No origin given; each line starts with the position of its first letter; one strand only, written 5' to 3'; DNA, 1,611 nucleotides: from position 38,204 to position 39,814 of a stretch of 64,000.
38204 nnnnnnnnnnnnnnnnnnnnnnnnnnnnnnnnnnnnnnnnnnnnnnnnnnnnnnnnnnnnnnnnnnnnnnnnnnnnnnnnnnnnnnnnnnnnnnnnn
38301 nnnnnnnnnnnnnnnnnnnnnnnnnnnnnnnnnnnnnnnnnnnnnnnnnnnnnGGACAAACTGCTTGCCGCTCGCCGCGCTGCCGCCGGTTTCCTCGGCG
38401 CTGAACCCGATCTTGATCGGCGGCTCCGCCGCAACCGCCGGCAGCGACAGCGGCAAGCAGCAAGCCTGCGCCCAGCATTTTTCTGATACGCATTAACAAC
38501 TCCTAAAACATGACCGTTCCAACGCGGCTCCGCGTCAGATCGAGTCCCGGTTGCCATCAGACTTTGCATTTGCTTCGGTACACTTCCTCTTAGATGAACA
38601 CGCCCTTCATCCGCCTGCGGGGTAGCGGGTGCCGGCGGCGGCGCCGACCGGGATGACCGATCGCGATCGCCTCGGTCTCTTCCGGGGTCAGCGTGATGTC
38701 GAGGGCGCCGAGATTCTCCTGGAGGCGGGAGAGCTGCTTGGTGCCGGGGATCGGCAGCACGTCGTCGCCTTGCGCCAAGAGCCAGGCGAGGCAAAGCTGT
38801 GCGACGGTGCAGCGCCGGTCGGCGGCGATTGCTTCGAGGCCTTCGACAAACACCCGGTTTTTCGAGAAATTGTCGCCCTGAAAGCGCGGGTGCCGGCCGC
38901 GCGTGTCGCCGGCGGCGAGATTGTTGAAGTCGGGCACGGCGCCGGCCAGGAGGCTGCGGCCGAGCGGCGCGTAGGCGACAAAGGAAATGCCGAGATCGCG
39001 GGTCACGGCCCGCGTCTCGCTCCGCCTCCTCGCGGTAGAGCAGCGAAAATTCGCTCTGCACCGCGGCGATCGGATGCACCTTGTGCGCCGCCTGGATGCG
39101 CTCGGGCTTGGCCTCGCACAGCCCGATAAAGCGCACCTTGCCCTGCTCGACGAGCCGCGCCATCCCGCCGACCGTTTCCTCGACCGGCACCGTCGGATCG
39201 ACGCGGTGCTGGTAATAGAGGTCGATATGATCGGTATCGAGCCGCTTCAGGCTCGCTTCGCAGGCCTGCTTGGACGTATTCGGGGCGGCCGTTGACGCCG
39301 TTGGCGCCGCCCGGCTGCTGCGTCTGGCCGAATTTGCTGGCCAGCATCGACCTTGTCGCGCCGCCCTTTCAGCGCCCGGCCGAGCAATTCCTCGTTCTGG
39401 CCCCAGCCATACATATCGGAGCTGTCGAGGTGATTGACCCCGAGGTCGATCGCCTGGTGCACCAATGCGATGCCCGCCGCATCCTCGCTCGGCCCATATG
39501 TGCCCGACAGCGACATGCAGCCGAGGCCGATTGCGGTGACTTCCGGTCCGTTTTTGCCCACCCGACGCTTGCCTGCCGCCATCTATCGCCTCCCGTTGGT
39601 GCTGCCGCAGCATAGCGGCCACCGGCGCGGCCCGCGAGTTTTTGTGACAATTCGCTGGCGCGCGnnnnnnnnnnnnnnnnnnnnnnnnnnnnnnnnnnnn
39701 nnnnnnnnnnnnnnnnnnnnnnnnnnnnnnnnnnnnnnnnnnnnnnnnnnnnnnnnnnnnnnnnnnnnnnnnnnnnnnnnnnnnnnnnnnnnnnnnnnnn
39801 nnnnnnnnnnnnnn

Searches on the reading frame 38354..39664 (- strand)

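Call 88: search_protein_families(library=pfam, proteins=[window:38354-39664:-], max_evalue=0.0001)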
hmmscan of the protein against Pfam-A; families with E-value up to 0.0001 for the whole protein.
window:38354-39664:- (437 aa): 1 family
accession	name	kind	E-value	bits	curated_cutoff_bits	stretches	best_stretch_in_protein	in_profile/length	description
PF00248.27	Aldo_ket_red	-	3.2e-24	86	24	1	120-214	76-171/291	Aldo/keto reductase family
